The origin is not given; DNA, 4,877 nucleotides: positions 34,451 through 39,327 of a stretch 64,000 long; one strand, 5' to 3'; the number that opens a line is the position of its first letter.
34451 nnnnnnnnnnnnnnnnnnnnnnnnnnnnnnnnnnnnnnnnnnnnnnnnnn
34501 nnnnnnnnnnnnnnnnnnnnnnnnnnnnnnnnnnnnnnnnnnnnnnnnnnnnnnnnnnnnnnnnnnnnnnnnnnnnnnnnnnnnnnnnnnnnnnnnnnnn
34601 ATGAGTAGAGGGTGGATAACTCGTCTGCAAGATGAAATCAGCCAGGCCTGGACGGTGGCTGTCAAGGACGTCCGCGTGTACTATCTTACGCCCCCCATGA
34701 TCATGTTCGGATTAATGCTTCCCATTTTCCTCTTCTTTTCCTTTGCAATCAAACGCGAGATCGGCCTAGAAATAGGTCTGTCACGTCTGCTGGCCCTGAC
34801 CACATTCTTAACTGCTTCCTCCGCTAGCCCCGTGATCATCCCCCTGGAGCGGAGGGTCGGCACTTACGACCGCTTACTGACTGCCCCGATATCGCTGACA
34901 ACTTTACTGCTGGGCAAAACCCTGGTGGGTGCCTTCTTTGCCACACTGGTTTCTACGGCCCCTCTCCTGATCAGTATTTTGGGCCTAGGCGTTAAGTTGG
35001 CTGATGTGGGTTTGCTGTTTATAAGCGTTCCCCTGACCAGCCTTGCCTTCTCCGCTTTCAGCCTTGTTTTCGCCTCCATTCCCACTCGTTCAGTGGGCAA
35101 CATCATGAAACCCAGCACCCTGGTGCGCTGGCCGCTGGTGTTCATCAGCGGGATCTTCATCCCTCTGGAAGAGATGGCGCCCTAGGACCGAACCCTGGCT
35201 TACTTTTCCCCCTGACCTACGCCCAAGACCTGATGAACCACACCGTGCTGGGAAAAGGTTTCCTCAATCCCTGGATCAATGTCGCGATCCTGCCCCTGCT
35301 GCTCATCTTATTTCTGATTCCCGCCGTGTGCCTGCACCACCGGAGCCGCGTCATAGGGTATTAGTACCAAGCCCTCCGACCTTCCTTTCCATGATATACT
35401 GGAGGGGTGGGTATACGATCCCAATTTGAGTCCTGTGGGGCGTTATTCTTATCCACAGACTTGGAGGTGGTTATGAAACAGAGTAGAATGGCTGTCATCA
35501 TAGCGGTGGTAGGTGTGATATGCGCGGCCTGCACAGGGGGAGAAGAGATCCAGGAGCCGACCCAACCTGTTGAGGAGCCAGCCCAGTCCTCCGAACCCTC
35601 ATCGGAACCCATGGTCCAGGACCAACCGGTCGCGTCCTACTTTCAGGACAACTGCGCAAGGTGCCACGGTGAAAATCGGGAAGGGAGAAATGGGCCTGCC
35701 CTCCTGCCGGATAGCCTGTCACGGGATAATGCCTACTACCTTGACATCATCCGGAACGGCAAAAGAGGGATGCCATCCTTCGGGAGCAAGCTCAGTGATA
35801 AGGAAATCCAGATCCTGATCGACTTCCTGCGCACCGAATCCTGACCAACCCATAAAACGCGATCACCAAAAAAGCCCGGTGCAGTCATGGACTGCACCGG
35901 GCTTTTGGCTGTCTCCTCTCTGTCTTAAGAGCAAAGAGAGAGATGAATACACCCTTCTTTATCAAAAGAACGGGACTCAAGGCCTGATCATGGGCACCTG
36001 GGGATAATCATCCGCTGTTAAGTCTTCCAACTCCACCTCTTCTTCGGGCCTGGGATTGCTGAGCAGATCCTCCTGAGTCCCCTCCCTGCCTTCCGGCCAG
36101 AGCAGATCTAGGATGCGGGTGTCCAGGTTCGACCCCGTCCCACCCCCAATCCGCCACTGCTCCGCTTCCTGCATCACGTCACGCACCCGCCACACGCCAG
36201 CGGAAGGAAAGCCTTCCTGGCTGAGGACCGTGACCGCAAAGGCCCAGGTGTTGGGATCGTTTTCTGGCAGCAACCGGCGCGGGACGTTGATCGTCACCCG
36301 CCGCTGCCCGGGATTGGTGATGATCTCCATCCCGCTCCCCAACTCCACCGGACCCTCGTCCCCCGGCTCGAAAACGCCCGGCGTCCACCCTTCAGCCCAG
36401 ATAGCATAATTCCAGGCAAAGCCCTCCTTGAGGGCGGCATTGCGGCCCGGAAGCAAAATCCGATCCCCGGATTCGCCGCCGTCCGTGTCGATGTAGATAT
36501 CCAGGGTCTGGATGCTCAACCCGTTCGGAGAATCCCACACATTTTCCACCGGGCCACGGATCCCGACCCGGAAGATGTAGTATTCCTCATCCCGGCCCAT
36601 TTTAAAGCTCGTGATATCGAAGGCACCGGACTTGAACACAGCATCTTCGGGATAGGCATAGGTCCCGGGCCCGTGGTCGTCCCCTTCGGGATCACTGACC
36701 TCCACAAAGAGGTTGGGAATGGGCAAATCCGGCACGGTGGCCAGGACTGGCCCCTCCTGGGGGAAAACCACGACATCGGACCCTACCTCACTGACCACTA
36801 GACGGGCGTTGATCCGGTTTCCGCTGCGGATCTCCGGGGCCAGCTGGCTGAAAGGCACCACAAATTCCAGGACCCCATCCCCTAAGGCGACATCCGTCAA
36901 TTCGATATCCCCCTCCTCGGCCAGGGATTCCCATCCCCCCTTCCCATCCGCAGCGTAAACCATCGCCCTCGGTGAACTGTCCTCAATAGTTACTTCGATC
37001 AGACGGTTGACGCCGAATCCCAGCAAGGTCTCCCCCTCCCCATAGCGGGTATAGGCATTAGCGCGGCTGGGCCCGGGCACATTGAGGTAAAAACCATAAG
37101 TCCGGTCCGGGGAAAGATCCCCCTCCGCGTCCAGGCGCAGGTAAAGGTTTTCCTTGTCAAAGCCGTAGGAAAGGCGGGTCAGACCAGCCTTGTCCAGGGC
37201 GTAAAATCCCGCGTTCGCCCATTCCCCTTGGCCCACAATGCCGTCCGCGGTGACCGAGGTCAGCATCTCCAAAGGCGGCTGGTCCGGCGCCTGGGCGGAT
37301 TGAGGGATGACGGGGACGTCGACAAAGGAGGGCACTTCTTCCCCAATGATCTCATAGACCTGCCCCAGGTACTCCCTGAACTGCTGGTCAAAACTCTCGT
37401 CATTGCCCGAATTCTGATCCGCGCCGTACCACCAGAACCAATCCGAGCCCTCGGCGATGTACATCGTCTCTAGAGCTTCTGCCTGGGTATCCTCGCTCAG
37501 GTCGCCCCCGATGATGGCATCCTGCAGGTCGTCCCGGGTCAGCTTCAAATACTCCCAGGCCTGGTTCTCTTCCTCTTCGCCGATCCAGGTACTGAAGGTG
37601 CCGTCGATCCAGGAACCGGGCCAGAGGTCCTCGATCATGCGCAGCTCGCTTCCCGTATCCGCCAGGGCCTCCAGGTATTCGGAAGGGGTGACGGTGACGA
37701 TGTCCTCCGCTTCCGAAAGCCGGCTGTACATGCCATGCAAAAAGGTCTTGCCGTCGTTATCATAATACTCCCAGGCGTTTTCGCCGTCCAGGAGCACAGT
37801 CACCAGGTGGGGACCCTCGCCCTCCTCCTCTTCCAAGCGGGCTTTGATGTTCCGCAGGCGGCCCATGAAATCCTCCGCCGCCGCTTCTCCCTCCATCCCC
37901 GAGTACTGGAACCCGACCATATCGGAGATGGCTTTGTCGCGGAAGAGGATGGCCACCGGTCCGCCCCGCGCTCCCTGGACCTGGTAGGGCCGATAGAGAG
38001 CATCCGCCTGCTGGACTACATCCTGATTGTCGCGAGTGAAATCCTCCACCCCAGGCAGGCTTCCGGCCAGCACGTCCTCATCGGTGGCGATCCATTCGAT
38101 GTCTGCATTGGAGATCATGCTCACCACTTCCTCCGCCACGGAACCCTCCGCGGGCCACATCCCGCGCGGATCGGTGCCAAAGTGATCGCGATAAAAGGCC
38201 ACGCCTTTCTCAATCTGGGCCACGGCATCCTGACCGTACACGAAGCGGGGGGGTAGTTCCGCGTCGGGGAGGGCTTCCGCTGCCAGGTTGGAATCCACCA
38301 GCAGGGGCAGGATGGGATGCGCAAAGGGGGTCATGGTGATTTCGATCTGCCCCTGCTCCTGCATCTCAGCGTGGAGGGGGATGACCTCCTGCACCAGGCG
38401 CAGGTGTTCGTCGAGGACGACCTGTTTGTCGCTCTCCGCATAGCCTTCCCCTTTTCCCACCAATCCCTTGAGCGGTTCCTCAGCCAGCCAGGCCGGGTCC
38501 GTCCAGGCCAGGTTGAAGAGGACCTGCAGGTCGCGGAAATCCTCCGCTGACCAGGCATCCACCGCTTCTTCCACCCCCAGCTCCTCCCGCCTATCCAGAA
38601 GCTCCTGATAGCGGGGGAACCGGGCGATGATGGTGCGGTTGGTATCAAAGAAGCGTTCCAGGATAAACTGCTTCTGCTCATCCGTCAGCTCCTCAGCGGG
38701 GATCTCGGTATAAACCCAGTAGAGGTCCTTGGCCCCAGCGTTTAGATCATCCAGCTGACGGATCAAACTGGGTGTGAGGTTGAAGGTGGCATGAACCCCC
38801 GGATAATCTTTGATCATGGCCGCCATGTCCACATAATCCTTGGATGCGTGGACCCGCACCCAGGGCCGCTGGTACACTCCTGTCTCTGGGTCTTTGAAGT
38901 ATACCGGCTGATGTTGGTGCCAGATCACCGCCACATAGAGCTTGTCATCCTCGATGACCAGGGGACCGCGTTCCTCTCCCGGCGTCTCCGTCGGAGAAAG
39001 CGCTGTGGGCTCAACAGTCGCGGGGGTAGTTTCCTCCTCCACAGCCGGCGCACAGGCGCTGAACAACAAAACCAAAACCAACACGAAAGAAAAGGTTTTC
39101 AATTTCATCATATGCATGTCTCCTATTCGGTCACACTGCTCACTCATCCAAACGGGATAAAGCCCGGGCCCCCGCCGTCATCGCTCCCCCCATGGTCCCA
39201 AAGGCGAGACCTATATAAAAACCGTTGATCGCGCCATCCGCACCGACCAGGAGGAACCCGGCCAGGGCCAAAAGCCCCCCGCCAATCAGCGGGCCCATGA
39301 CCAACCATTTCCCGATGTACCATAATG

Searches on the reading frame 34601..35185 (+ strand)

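Call 33: search_protein_families(library=pfam, proteins=[window:34601-35185:+])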
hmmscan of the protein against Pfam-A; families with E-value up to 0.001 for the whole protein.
window:34601-35185:+ (194 aa): 2 families
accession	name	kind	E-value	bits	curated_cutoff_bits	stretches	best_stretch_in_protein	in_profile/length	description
PF01061.29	ABC2_membrane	-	3e-12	47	26.9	1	15-194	2-187/211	ABC-2 type transporter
PF12698.13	ABC2_membrane_3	-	2e-07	30.9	31.6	1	74-192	178-295/347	ABC-2 family transporter protein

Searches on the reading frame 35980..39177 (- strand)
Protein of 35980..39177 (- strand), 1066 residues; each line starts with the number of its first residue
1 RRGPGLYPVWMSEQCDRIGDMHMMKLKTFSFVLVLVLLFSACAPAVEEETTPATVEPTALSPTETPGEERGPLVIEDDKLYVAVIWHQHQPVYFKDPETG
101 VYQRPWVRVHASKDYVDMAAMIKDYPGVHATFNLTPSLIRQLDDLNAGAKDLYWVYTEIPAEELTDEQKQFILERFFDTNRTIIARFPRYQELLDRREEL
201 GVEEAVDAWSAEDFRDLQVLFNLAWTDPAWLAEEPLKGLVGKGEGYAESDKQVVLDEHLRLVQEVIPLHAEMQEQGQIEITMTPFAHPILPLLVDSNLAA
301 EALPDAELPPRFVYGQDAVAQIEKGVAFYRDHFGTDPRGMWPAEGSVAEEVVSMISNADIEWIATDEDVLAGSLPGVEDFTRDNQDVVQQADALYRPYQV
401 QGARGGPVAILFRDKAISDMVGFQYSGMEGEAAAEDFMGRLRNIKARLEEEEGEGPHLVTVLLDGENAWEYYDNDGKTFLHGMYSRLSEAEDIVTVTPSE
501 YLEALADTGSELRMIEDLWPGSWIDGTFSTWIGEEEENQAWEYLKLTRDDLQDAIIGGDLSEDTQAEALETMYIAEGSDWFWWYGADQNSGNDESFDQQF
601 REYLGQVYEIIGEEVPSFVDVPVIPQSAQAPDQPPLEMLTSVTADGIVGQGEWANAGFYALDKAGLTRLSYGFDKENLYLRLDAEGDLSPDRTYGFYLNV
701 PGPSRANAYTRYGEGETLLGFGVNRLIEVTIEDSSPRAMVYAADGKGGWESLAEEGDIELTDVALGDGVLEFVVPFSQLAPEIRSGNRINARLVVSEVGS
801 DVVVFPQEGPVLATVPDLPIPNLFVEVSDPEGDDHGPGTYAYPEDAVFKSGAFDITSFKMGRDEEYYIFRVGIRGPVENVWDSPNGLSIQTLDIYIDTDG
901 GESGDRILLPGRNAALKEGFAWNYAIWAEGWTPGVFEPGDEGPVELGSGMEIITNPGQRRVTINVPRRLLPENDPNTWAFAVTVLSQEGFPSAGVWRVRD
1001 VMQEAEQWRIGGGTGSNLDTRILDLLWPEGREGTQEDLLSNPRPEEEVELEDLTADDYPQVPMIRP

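Call 75: search_protein_families(library=pfam, proteins=[window:35980-39177:-], max_evalue=1e-8)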
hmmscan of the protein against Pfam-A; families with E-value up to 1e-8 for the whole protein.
window:35980-39177:- (1066 aa): 2 families
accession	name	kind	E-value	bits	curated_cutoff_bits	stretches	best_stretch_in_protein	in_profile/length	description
PF03065.20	Glyco_hydro_57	-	6.7e-62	209.9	21.2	1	84-508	2-285/291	Glycosyl hydrolase family 57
PF09985.14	Glucodextran_C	-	6.5e-56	189.8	22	1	826-1041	3-215/228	C-terminal binding-module, SLH-like, of glucodextranase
